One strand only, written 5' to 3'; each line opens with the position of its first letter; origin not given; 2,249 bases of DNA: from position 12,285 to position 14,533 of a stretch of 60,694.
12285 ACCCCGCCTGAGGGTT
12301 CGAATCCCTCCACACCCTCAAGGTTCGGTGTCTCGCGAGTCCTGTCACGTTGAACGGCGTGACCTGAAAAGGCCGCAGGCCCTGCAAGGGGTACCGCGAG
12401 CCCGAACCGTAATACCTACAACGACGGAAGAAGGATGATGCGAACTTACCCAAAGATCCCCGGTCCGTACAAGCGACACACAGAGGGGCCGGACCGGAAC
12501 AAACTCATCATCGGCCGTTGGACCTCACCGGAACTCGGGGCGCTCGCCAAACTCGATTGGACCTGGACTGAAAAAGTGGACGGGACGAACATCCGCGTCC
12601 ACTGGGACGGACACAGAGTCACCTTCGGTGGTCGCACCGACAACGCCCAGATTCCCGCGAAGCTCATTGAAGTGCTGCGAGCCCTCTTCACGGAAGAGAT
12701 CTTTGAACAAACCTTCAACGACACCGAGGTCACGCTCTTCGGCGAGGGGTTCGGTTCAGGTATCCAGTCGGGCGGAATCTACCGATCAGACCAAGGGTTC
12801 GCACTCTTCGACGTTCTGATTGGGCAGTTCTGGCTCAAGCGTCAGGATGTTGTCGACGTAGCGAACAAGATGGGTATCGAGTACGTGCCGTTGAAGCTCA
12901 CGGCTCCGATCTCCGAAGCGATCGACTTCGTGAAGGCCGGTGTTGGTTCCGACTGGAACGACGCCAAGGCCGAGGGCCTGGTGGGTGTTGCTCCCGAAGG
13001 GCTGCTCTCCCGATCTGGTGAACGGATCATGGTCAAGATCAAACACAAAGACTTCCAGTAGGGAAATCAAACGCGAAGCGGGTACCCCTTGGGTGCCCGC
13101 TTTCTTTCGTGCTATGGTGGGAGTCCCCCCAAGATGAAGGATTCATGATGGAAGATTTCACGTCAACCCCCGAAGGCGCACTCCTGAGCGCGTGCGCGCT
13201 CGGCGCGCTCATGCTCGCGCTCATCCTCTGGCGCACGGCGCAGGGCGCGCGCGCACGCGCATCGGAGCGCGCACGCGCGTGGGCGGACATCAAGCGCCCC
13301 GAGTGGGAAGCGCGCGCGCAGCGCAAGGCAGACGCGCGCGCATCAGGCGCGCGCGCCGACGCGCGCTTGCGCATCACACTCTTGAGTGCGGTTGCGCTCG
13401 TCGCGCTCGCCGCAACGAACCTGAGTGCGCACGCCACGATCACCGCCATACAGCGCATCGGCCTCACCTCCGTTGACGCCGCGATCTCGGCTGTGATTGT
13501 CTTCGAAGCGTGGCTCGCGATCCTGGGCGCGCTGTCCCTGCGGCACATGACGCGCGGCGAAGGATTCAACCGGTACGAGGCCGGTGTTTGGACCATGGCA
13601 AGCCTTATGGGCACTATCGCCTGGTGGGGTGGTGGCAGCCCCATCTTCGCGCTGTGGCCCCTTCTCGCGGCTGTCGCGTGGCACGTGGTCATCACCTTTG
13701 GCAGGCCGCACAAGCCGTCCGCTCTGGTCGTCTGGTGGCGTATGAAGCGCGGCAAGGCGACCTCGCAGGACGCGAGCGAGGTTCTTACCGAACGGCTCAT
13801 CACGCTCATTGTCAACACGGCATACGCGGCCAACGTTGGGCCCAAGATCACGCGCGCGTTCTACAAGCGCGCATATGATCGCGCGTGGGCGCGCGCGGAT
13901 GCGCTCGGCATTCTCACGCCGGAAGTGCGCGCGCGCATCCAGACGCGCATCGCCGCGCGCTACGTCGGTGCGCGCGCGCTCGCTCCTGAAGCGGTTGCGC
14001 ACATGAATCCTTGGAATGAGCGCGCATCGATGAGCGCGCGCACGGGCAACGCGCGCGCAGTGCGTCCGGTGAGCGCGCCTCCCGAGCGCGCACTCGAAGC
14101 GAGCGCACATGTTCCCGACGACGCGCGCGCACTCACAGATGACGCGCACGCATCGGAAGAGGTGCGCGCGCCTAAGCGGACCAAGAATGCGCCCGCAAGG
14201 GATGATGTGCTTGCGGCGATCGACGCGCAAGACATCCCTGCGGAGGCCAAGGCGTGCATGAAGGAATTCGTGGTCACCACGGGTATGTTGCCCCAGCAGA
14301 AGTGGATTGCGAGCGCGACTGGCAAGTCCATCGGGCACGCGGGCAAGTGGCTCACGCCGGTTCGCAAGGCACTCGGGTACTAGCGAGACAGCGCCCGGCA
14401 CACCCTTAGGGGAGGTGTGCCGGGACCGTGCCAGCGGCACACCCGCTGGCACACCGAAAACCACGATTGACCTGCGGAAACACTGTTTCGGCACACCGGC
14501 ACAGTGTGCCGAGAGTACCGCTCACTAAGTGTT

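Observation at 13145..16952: Conjugative-plasmid-style DNA translocation module (DUF2637-like membrane protein + polytopic membrane protein + FtsK/TraB-like ATPase) in a phage with no integrase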

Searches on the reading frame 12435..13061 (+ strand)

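Call 4: search_protein_families(library=pfam, proteins=[window:12435-13061:+], max_evalue=0.1)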
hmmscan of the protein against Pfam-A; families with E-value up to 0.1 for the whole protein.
window:12435-13061:+ (208 aa): 1 family
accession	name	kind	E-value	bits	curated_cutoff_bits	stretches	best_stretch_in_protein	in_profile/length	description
PF09414.15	RNA_ligase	-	5.7e-15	56.3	27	1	42-201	3-169/171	RNA ligase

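Call 5: search_protein_families(library=phrogs, proteins=[window:12435-13061:+], max_evalue=0.01)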
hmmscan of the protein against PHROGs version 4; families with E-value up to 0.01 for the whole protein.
window:12435-13061:+ (208 aa): 2 families
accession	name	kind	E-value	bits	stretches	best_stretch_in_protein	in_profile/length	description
phrog_548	-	DNA, RNA and nucleotide metabolism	4.7e-18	66.5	1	1-207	2-233/341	RNA ligase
phrog_968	-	DNA, RNA and nucleotide metabolism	5.7e-06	26.5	1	86-195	264-373/398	RNA ligase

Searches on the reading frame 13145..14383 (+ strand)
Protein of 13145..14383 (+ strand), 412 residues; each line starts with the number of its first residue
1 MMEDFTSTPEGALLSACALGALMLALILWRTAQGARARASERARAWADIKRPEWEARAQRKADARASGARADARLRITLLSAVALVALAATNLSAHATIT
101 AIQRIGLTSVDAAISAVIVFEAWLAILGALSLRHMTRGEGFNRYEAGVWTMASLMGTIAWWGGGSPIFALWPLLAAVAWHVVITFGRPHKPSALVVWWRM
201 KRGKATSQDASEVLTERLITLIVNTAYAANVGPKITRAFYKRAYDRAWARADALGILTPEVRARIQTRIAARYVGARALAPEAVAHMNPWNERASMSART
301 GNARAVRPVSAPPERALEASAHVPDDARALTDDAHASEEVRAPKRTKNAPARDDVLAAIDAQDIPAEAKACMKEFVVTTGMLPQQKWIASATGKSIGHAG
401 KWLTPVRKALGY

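Call 4: search_protein_families(library=pfam, proteins=[window:13145-14383:+], max_evalue=0.1)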
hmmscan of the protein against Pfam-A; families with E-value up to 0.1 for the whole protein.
window:13145-14383:+ (412 aa): 0 families

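Call 5: search_protein_families(library=phrogs, proteins=[window:13145-14383:+], max_evalue=0.01)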
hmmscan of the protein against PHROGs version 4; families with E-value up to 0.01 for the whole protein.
window:13145-14383:+ (412 aa): 0 families

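Call 7: search_dna_similar(query=window:13145-14383:+, collection=phages, mode=protein, max_rows=30)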
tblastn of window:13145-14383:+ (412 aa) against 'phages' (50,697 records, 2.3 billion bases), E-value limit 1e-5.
No match.

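Call 25: find_homologous_proteins(query=window:13145-14383:+)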
Query window:13145-14383:+ (412 aa): 159 proteins with E <= 0.001 among 8000 candidates; the best 120 are listed.
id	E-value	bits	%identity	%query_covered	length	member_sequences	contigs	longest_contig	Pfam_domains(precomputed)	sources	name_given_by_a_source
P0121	2.1e-252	855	97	100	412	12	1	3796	-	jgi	-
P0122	1.0e-244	830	93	100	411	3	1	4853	-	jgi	-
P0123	1.1e-231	787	89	100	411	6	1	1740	-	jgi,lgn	-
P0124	1.4e-228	777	88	100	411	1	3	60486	-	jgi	-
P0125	1.5e-226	770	87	100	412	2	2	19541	-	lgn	-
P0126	6.4e-218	741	86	100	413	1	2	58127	-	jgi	jgi:hypothetical protein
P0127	3.8e-213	726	85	100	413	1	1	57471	-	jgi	jgi:hypothetical protein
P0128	1.7e-212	723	84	100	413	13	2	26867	-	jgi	jgi:hypothetical protein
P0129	4.4e-212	722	84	100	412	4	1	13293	-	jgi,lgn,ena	-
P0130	7.9e-211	718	83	100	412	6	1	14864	-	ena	-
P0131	9.2e-210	715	84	100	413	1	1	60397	-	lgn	-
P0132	2.0e-208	710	82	100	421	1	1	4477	-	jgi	jgi:hypothetical protein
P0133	4.2e-207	706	83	100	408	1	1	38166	-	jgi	jgi:hypothetical protein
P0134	3.1e-204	696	82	100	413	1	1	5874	-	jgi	jgi:hypothetical protein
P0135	1.4e-203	694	80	100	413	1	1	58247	-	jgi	jgi:hypothetical protein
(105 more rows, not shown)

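Call 39: predict_structure(alignment_id=A1)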
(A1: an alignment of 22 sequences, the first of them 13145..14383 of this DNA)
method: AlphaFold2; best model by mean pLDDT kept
length: 412 residues; sequences in the alignment: 22
mean_pLDDT: 65.6   pTM: 0.32
mean pLDDT of the five models: 65.6, 65.4, 61.0, 59.7, 56.8
residues with pLDDT >= 90: 8; 70-90: 192; 50-70: 136; < 50: 76
segments of 3 or more residues with pLDDT < 50: 188-191, 278-282, 284-347
pLDDT, mean of each block of 10 residues (from residue 1): 55 73 81 68 69 73 60 58 64 68 71 70 69 59 69 77 75 72 56 54 57 74 76 75 80 76 72 56 44 35 30 32 35 39 43 85 89 88 87 85 86 74
secondary structure, 60 per line:
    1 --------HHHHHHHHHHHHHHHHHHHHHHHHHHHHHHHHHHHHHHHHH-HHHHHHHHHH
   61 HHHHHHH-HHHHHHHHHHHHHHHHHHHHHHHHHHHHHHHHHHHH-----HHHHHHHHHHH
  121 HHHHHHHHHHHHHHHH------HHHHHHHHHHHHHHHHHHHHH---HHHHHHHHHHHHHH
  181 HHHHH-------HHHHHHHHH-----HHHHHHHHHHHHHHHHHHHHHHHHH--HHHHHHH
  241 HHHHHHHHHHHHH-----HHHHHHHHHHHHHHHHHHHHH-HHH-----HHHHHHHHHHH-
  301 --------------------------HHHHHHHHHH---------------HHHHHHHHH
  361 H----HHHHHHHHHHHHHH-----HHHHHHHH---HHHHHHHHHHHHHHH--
elements in order: H9-49 H51-67 H69-104 H110-136 H143-163 H167-185 H193-201 H207-231 H234-253 H259-279 H289-299 H327-336 H352-361 H366-379 H385-392 H396-410

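Call 43: fold_search(model_id=the predicted structure, library=pdb)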
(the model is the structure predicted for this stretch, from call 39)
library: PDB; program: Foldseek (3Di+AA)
matches with E <= 10: 72; with E <= 0.001: 0
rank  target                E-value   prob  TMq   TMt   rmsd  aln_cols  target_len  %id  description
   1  8hkc_E                3.0e-01  0.30  0.14  0.19  19.7       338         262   10  Cryo-EM structure of E. coli RNAP sigma32 complex (released 2023-05-31)
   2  7l7b_F                9.8e-01  0.15  0.12  0.17  21.9       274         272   14  Clostridioides difficile RNAP with fidaxomicin (released 2022-02-02)
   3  9a58_A                1.0e+00  0.15  0.12  0.13  22.1       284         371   14  Integrative model of SIGA-RPOC by crosslinking MS and deep learning (released 2024-09-18)
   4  6lts_F                1.1e+00  0.08  0.12  0.13  21.1       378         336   10  Crystal structure of Thermus thermophilus transcription initiation complex comprising a truncated sigma finger (released 2020-03-11)
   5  6jbq_F                1.5e+00  0.16  0.11  0.22  23.1       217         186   16  CryoEM structure of Escherichia coli sigmaE transcription initiation complex containing 5nt of RNA (released 2019-05-29)
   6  8x6g_H                1.6e+00  0.11  0.14  0.20  18.8       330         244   12  Cryo-EM structure of Staphylococcus aureus sigB-dependent RNAP-promoter open complex (released 2024-06-05)
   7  4g7h_F                1.9e+00  0.07  0.13  0.14  21.8       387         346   12  Crystal structure of Thermus thermophilus transcription initiation complex (released 2012-10-31)
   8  4mq9_F                1.9e+00  0.07  0.11  0.13  21.6       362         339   11  Crystal structure of Thermus thermophilus RNA polymerase holoenzyme in complex with GE23077 (released 2014-05-07)
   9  6vvt_F                2.3e+00  0.08  0.14  0.18  19.0       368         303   11  Crystal structure of a Mycobacterium smegmatis transcription initiation complex with Rifampicin-resistant RNA polymera (released 2020-10-21)
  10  6kqg_F                2.3e+00  0.05  0.11  0.13  21.7       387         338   12  Thermus thermophilus initial transcription complex comprising sigma A and 5'-OH RNA of 6 nt (released 2020-03-11)
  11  5e18_F                2.7e+00  0.08  0.10  0.12  20.6       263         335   12  T. thermophilus transcription initiation complex having a YYY discriminator sequence and a nontemplate-strand length c (released 2016-03-09)
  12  5i6j                  2.8e+00  0.02  0.08  0.08  49.4       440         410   12  Crystal Structure of SRGAP2 F-BARx (released 2017-03-08)
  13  6vvv_F                2.9e+00  0.07  0.14  0.17  19.3       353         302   12  Crystal structure of a Mycobacterium smegmatis transcription initiation complex with Rifampicin-resistant RNA polymera (released 2020-10-21)
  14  9a7s_A                2.9e+00  0.05  0.10  0.15  23.2       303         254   13  Integrative model of RPSD-RPOB by crosslinking MS and deep learning (released 2024-09-18)
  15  9e85_F                3.2e+00  0.05  0.11  0.14  19.8       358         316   13  De Novo Mycobacterium tuberculosis transcription initiation promoter complex with 6-mer RNA and closed Beta' clamp (RN (released 2025-10-01)
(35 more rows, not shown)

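Call 44: search_protein_representatives(alignment_id=A1)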
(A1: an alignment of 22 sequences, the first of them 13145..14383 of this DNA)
Query: 22 sequences, 407 profile positions. Proteins with E-value up to 0.001 (for the whole library): 16; up to 1e-10: 15; up to 1e-30: 8. The best 16 are listed.
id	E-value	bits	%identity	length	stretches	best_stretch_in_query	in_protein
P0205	4.0e-204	694.6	-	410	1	1-407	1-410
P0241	8.0e-133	459.7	-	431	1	1-404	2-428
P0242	5.5e-87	308.8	-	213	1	196-407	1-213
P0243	5.5e-70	252.8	-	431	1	12-404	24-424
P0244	3.0e-51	191.1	-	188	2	2-98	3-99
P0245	1.1e-45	172.8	-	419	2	6-309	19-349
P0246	1.3e-43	165.9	-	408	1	8-402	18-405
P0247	4.7e-40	154.2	-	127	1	285-406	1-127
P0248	1.6e-26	109.6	-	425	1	5-404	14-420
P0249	5.4e-18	81.5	-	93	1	315-405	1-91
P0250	5.8e-17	78.1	-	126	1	303-405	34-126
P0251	2.1e-16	76.3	-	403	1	76-226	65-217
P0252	2.3e-16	76.2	-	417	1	72-284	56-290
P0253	3.8e-16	75.5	-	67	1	342-406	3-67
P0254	5.4e-16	74.9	-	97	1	316-407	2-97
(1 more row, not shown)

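Call 45: search_protein_families(library=pfam, proteins=[P0241, P0243, P0245, P0246, P0248, P0251, P0252], max_evalue=0.1)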
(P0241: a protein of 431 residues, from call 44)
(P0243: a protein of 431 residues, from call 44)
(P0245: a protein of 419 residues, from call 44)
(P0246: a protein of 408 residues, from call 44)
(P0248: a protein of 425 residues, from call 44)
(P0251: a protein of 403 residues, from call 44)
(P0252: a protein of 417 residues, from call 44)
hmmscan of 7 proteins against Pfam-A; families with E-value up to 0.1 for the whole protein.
P0241 (431 aa): 1 family
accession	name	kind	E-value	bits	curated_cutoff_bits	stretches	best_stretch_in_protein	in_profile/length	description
PF13592.12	HTH_33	-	0.02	14.9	25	1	394-421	4-31/60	Winged helix-turn helix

P0243 (431 aa): 2 families
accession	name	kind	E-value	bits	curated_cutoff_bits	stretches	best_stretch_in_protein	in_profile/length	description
PF10361.14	DUF2434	-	0.027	13.9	25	0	2-65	28-90/294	Protein of unknown function (DUF2434)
PF06667.17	PspB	-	0.07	13.6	25.6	0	29-49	12-33/73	Phage shock protein B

P0245 (419 aa): 0 families

P0246 (408 aa): 0 families

P0248 (425 aa): 0 families

P0251 (403 aa): 0 families

P0252 (417 aa): 0 families

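Call 66: find_encoding_contigs(protein=P0243, flank=8000, max_places=1)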
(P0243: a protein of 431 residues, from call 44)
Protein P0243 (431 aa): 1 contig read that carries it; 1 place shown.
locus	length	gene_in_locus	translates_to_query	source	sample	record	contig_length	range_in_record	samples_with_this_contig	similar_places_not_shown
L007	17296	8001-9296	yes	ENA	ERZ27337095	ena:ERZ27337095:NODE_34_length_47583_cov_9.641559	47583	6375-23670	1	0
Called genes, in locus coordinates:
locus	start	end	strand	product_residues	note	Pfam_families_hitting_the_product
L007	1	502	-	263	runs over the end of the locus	-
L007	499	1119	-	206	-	-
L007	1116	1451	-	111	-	-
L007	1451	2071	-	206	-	-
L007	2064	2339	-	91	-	-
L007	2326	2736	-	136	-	-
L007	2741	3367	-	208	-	PF03848:TehB (weak), PF13489:Methyltransf_23, PF13847:Methyltransf_31, PF08241:Methyltransf_11, PF08242:Methyltransf_12, PF13649:Methyltransf_25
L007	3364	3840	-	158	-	-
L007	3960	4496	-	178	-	-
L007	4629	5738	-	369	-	-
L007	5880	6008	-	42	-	-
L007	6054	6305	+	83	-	-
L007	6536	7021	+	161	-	-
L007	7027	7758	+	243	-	-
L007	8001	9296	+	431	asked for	-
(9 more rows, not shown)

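Call 67: find_encoding_contigs(protein=P0248, flank=8000, max_places=1)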
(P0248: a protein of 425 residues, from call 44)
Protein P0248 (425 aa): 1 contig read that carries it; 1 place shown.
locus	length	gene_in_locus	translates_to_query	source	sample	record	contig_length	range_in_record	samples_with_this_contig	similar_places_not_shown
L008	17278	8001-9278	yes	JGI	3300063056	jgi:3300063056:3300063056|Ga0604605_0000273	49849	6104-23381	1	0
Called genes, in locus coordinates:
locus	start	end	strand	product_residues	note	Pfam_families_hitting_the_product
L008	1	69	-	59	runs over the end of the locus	-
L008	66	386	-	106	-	-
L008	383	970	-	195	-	PF16473:Rv2179c-like (weak)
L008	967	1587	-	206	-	PF13489:Methyltransf_23, PF13847:Methyltransf_31 (weak), PF08241:Methyltransf_11, PF08242:Methyltransf_12, PF13649:Methyltransf_25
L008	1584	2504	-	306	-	-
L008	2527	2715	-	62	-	-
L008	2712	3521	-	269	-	-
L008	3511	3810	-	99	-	-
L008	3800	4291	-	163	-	-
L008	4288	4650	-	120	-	-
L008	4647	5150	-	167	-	-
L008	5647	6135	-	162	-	-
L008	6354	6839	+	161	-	-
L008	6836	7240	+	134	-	-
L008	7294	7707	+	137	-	-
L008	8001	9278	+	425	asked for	-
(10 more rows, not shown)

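Call 70: search_protein_families(library=ncbifam, proteins=[window:13145-14383:+, P0243, P0248, P0251], max_evalue=0.1)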
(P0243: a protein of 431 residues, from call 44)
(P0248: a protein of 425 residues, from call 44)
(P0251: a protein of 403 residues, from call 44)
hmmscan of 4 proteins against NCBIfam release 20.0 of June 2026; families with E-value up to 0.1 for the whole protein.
window:13145-14383:+ (412 aa): 0 families

P0243 (431 aa): 2 families
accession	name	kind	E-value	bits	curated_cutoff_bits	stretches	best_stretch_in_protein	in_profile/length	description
TIGR02976.1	phageshock_pspB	equivalog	0.038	14.3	51.7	0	26-49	7-34/75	envelope stress response membrane protein PspB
NF004373.0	PRK05740.1-3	equivalog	0.071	12.9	154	0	4-69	48-114/150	preprotein translocase subunit SecE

P0248 (425 aa): 1 family
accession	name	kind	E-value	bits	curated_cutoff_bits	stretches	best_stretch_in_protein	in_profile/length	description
NF008083.0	PRK10819.1-4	equivalog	0.026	14.5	448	1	315-359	53-98/239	TonB system transport protein TonB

P0251 (403 aa): 0 families

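Call 90: find_related_loci(query=A1, collection=viral_contigs, flank=6000)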
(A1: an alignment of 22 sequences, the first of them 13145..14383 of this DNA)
Query A1 (412 aa) in viral_contigs; peptide patterns used: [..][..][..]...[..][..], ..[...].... (x = any residue, [..] = any of these).
120 stretches matched a pattern; 37 encode a relative of the query (tblastn E <= 1e-3); 37 distinct loci.
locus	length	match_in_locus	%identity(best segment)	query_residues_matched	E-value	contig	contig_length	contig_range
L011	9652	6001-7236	97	1-412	0e+0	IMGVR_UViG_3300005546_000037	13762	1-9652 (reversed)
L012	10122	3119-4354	96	1-412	0e+0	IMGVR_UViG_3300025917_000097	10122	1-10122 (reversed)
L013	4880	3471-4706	95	1-412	0e+0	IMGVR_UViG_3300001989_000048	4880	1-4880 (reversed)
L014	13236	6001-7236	88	1-412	0e+0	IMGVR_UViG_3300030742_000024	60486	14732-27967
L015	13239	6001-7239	86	1-412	0e+0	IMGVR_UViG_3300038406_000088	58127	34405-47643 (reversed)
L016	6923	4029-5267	84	1-412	0e+0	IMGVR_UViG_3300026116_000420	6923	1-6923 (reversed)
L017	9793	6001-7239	82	1-411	0e+0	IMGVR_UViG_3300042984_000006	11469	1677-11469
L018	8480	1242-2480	81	1-412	0e+0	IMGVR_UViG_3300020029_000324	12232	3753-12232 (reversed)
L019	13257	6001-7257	80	1-412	0e+0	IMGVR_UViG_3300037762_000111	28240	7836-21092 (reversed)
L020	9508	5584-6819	81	1-412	0e+0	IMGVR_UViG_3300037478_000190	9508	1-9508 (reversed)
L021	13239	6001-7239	82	1-412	0e+0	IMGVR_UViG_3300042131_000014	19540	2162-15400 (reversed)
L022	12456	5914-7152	81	1-412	0e+0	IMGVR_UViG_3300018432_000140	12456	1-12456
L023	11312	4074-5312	79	1-412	0e+0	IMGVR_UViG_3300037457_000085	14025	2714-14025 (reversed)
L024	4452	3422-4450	95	1-343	0e+0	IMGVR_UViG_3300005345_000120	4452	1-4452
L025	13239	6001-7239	82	1-412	0e+0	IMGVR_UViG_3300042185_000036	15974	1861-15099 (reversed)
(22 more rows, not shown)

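Call 93: find_related_loci(query=P0243, collection=viral_contigs, flank=8000)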
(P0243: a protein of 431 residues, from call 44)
Query P0243 (431 aa) in viral_contigs; peptide patterns used: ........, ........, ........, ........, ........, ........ (x = any residue, [..] = any of these).
5 stretches matched a pattern, but none encodes a relative of the query by tblastn (E <= 1e-3).

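Call 94: find_related_loci(query=P0248, collection=viral_contigs, flank=8000)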
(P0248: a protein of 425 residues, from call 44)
Query P0248 (425 aa) in viral_contigs; peptide patterns used: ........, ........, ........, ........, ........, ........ (x = any residue, [..] = any of these).
599 stretches matched a pattern, but none encodes a relative of the query by tblastn (E <= 1e-3).

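Call 95: find_encoding_contigs(protein=P0246, flank=8000, max_places=1)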
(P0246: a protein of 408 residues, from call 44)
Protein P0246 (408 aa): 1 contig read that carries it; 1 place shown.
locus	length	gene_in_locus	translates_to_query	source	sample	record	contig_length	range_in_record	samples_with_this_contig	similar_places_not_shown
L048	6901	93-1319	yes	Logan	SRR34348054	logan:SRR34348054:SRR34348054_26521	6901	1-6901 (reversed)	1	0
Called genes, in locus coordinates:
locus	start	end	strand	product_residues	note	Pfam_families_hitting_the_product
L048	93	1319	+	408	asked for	-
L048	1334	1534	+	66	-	-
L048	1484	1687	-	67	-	-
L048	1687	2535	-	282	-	PF01510:Amidase_2, PF01471:PG_binding_1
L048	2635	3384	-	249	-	-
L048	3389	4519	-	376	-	-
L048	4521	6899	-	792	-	?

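Call 96: find_encoding_contigs(protein=P0252, flank=8000, max_places=1)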
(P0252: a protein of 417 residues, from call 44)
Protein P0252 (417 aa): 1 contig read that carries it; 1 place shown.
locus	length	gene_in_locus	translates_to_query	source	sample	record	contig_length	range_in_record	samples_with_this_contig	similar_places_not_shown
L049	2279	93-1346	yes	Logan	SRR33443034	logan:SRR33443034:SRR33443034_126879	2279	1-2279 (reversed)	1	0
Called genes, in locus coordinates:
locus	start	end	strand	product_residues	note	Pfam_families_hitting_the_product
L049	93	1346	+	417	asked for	-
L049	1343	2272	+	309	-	-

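Call 97: find_encoding_contigs(protein=P0241, flank=8000, max_places=1)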
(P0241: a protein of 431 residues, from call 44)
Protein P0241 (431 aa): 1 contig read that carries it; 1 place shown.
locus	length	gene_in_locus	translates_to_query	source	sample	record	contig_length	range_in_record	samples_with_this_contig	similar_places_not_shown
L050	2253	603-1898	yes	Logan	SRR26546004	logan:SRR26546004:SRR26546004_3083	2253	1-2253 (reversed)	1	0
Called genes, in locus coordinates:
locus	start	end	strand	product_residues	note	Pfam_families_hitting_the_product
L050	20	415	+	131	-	PF25682:Phage_VG64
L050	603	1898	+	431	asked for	-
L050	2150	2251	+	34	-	?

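Call 116: search_protein_families(library=padloc, proteins=[window:13145-14383:+], max_evalue=0.01)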
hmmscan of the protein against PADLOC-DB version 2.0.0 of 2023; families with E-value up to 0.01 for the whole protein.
window:13145-14383:+ (412 aa): 0 families
